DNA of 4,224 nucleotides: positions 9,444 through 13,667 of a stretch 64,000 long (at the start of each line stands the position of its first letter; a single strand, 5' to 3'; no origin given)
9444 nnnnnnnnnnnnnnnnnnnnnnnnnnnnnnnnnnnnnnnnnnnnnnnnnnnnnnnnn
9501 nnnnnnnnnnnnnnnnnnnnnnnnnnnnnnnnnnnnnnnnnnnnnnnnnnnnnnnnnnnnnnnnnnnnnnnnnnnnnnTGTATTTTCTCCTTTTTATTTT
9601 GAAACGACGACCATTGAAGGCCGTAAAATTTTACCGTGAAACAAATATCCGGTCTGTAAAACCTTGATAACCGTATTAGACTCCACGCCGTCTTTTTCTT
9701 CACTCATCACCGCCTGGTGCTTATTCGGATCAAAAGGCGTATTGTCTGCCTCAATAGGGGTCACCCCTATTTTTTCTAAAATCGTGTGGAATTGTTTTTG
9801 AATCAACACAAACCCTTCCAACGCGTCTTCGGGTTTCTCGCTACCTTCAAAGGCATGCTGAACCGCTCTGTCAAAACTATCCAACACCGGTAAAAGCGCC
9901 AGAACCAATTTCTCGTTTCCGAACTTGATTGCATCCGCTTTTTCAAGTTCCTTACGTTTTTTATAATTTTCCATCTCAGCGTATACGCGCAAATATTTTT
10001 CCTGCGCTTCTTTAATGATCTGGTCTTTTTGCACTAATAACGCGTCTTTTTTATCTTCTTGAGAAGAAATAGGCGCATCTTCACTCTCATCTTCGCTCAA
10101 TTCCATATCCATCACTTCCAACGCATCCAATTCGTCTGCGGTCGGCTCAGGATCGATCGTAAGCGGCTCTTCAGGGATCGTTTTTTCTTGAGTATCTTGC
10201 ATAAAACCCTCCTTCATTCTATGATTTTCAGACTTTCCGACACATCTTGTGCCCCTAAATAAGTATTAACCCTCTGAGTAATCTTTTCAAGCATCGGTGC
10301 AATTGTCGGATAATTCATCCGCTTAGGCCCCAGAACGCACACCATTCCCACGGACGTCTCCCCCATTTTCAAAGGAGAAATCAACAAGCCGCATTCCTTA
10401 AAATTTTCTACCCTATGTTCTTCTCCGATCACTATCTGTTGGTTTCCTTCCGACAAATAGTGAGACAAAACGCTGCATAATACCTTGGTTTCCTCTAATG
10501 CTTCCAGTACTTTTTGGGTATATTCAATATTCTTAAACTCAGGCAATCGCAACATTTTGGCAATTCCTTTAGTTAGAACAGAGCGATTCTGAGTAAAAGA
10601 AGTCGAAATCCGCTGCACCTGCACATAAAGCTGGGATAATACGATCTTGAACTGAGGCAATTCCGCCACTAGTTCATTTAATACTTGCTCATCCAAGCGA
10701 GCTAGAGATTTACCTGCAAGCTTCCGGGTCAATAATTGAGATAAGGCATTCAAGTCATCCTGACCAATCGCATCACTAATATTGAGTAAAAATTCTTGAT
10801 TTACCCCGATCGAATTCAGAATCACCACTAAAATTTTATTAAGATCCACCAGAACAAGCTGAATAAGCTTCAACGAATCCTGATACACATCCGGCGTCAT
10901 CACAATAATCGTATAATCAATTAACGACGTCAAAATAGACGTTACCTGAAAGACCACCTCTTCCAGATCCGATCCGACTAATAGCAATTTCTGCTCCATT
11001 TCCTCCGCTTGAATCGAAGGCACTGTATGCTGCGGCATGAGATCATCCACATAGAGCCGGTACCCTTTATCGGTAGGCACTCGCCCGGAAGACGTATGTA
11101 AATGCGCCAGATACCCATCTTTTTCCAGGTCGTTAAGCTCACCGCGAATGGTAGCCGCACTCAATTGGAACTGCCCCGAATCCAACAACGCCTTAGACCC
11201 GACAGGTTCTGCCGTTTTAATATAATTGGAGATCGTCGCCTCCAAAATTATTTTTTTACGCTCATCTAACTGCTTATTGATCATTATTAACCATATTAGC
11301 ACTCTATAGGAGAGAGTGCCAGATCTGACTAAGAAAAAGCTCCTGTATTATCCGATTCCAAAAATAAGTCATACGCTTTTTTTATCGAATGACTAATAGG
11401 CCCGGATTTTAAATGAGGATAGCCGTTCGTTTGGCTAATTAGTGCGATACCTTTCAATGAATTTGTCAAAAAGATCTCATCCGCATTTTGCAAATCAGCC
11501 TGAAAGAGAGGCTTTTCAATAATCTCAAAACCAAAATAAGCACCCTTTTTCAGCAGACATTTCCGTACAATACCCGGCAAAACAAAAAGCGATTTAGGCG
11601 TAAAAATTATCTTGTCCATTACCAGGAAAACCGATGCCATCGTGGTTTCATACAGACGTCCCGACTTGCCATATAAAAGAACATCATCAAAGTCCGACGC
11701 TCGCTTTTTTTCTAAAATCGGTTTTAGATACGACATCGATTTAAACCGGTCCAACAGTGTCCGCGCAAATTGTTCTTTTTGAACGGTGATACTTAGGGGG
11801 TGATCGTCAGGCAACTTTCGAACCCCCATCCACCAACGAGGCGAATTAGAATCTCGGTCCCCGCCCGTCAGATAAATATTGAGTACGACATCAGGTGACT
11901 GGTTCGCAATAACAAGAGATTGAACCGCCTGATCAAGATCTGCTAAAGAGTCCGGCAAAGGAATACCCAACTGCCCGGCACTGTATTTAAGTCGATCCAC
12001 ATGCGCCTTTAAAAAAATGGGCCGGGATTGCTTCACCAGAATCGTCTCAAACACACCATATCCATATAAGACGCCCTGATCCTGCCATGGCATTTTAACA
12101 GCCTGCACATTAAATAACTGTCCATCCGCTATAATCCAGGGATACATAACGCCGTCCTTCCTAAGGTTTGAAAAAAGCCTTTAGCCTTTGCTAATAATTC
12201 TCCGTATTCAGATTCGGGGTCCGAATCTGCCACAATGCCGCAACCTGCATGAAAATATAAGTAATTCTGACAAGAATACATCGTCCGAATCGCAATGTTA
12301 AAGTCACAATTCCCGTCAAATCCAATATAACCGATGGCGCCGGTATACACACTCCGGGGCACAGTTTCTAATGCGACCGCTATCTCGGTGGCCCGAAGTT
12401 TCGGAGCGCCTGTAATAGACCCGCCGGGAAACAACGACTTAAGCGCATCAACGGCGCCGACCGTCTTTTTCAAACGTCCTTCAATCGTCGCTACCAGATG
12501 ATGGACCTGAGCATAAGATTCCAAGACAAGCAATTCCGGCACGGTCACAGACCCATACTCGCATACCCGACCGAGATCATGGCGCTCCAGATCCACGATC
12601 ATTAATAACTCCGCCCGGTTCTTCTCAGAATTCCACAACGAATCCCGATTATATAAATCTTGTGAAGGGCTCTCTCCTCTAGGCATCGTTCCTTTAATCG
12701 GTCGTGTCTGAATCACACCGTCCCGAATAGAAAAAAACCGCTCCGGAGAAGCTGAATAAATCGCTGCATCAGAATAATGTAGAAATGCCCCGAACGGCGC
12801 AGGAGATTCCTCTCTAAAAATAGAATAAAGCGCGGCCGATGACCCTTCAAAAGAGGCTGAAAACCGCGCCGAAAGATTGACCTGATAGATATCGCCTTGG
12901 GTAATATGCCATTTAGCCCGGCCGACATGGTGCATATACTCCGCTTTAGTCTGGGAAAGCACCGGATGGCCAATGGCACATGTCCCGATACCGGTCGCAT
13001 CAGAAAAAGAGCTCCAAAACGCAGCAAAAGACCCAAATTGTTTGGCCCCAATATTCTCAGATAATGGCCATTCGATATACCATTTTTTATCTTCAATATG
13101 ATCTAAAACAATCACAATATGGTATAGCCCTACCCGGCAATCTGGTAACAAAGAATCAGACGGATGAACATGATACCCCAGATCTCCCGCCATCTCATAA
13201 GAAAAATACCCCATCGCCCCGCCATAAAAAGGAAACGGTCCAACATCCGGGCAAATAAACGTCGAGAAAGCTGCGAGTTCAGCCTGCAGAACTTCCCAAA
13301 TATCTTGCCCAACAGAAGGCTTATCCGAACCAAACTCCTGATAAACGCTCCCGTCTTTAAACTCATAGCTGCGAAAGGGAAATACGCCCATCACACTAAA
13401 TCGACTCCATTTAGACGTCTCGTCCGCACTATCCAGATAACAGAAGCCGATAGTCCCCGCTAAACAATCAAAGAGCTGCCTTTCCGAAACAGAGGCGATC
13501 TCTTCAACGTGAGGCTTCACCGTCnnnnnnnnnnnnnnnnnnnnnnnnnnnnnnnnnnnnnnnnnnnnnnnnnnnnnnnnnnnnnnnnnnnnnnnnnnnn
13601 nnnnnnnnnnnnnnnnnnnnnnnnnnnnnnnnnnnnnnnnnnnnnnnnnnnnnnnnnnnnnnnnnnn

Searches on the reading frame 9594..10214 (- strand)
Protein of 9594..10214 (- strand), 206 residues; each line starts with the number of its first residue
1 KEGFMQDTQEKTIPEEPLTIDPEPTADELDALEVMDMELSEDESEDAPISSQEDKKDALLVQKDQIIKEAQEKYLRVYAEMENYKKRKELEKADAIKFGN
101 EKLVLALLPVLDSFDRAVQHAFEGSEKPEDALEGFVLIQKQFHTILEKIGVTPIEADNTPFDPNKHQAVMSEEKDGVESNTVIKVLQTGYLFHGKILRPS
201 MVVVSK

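Call 13: search_protein_families(library=pfam, proteins=[window:9594-10214:-], max_evalue=0.001)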
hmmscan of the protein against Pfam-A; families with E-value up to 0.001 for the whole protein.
window:9594-10214:- (206 aa): 1 family
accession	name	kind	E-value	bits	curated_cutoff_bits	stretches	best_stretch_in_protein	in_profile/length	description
PF01025.24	GrpE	-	1.8e-48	164.8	25.8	1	50-206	10-165/165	GrpE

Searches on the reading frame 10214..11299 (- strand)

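Call 13: search_protein_families(library=pfam, proteins=[window:10214-11299:-], max_evalue=0.001)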
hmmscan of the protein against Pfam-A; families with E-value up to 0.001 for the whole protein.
window:10214-11299:- (361 aa): 1 family
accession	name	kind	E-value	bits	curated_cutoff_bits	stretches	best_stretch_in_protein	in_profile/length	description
PF01628.27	HrcA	-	2.3e-40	139.3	22.2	1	113-333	1-214/215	HrcA protein C terminal domain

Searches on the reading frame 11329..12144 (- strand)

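Call 13: search_protein_families(library=pfam, proteins=[window:11329-12144:-], max_evalue=0.001)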
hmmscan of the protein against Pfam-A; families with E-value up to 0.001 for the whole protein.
window:11329-12144:- (271 aa): 1 family
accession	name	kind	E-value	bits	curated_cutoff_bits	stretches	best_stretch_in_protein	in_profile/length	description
PF01063.24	Aminotran_4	-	1.1e-39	137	28.5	1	30-237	1-221/223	Amino-transferase class IV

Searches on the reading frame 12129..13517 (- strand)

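Call 14: search_protein_families(library=pfam, proteins=[window:12129-13517:-], max_evalue=0.001)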
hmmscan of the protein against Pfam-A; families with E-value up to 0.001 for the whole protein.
window:12129-13517:- (462 aa): 2 families
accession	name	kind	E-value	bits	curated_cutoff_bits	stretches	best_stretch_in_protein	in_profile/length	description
PF00425.24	Chorismate_bind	-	2.5e-87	293.1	27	1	191-444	2-257/257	chorismate binding enzyme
PF04715.19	Anth_synt_I_N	-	8.8e-22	78.3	23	1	15-144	8-137/140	Anthranilate synthase component I, N terminal region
